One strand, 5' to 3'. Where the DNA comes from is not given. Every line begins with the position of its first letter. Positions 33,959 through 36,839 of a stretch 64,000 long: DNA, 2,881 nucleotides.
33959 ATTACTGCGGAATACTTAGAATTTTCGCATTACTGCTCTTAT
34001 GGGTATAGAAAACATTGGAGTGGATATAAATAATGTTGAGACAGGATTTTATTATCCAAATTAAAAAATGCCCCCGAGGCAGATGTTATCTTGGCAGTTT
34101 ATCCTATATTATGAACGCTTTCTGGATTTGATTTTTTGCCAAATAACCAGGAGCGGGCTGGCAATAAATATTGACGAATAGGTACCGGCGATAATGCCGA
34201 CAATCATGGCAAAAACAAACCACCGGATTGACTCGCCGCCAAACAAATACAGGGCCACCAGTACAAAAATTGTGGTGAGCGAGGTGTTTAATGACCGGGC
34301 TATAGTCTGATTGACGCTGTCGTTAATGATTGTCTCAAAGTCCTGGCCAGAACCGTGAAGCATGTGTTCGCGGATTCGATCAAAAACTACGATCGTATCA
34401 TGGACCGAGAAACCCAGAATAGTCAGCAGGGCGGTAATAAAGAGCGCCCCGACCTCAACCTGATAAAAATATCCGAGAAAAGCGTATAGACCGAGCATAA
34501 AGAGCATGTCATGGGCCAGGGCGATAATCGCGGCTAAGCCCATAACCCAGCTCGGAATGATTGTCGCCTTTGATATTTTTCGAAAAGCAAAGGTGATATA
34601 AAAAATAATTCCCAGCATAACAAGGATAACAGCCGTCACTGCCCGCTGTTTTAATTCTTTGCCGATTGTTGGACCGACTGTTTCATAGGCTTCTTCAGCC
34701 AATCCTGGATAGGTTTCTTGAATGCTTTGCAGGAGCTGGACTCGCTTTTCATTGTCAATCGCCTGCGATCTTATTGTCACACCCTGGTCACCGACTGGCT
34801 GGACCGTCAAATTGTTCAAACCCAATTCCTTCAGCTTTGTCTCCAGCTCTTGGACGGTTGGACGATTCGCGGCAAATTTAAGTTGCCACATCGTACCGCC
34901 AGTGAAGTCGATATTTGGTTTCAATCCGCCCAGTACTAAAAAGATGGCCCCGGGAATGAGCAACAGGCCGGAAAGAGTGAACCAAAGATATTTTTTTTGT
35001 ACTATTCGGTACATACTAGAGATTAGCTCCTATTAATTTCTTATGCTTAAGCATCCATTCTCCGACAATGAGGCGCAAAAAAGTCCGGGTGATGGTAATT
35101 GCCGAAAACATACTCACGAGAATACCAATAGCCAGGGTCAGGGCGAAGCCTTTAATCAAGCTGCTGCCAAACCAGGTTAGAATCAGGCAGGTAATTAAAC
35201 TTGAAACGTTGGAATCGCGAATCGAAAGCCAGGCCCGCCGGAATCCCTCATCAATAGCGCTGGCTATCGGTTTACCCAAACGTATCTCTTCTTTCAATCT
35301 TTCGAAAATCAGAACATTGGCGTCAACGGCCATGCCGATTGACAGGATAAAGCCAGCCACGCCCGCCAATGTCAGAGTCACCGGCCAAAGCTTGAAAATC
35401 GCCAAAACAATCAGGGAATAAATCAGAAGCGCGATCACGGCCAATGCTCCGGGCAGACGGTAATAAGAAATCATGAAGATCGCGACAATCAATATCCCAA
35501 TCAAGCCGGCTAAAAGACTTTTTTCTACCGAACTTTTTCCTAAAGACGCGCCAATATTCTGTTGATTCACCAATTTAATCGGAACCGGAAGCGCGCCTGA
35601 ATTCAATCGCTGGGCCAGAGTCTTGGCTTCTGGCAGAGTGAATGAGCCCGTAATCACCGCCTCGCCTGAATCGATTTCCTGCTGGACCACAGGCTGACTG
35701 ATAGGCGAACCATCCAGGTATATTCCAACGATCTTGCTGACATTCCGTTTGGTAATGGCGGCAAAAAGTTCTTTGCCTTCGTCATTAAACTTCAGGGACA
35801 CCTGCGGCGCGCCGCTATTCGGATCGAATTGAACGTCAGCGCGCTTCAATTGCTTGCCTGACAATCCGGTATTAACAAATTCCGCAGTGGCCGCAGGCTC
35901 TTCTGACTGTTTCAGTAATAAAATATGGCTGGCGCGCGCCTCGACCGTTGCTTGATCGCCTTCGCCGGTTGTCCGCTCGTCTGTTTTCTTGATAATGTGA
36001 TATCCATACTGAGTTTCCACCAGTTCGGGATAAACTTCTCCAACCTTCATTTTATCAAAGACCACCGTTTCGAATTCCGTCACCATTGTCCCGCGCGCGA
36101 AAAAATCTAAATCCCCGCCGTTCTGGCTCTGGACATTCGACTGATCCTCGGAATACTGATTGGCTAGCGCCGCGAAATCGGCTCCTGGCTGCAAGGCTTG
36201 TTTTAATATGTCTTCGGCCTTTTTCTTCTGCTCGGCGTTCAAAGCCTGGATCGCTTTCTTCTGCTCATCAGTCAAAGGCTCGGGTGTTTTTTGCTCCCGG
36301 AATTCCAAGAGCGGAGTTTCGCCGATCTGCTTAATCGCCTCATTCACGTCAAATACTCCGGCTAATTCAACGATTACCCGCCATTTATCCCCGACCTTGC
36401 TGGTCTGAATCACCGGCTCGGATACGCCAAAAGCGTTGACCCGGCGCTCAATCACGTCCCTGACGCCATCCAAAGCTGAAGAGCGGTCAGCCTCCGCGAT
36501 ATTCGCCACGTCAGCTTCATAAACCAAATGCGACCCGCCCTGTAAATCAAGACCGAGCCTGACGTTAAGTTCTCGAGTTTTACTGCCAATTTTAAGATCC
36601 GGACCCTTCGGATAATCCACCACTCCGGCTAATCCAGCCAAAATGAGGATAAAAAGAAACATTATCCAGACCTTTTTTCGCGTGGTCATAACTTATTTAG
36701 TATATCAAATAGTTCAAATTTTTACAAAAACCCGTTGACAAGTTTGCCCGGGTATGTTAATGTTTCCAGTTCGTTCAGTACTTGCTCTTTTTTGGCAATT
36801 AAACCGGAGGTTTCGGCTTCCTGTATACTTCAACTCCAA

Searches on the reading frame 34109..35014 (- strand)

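Call 12: search_protein_families(library=pfam, proteins=[window:34109-35014:-], max_evalue=0.001)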
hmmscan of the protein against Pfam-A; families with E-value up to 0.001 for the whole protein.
window:34109-35014:- (301 aa): 1 family
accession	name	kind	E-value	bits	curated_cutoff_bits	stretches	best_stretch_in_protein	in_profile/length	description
PF02355.23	SecD_SecF_C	-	2.6e-56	190.5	20.5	1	98-294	6-188/189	Protein export membrane protein SecD/SecF, C-terminal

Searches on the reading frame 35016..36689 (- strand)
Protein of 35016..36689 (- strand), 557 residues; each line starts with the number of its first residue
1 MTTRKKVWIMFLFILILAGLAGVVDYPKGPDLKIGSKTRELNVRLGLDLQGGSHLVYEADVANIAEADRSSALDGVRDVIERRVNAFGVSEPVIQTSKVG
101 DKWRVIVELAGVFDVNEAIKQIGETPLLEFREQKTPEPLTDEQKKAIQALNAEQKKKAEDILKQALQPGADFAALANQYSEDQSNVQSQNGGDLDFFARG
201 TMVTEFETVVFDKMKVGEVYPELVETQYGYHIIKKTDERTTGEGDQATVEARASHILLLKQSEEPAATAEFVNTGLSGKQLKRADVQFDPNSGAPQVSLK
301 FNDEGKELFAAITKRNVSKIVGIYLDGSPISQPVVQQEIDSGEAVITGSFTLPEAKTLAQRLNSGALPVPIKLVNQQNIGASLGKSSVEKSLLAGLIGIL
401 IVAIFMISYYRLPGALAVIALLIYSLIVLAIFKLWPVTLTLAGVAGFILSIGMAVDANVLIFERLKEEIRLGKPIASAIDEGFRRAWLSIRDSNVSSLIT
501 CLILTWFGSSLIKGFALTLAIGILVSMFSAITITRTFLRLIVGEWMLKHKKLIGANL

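Call 12: search_protein_families(library=pfam, proteins=[window:35016-36689:-], max_evalue=0.001)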
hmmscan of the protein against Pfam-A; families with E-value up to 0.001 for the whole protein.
window:35016-36689:- (557 aa): 9 families
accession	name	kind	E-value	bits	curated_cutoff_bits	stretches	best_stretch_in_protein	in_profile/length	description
PF22599.2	SecDF_P1_head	-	2.6e-27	95.4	27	1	273-369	18-114/114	SecDF, P1 head subdomain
PF13616.12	Rotamase_3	-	3.5e-22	79.6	22.5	1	151-238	33-115/116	PPIC-type PPIASE domain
PF00639.27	Rotamase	-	2.6e-19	70.4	21.7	1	144-237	8-97/97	PPIC-type PPIASE domain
PF02355.23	SecD_SecF_C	-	1.3e-16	61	20.5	1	372-540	14-185/189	Protein export membrane protein SecD/SecF, C-terminal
PF21760.3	SecD_1st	-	5.2e-16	58.3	27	1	75-134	3-59/60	Protein translocase subunit SecDF, P1 domain, N-terminal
PF03176.21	MMPL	-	9.2e-11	41.7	20.5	1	382-550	136-310/333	MMPL family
PF00873.25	ACR_tran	-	2.1e-05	22.9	28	1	387-535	332-483/1021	AcrB/AcrD/AcrF family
PF13145.12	Rotamase_2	-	0.00035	21.8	27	1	131-237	20-107/121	PPIC-type PPIASE domain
PF07549.19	Sec_GG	-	0.00069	19.5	20.3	0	44-60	9-25/28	SecD/SecF GG Motif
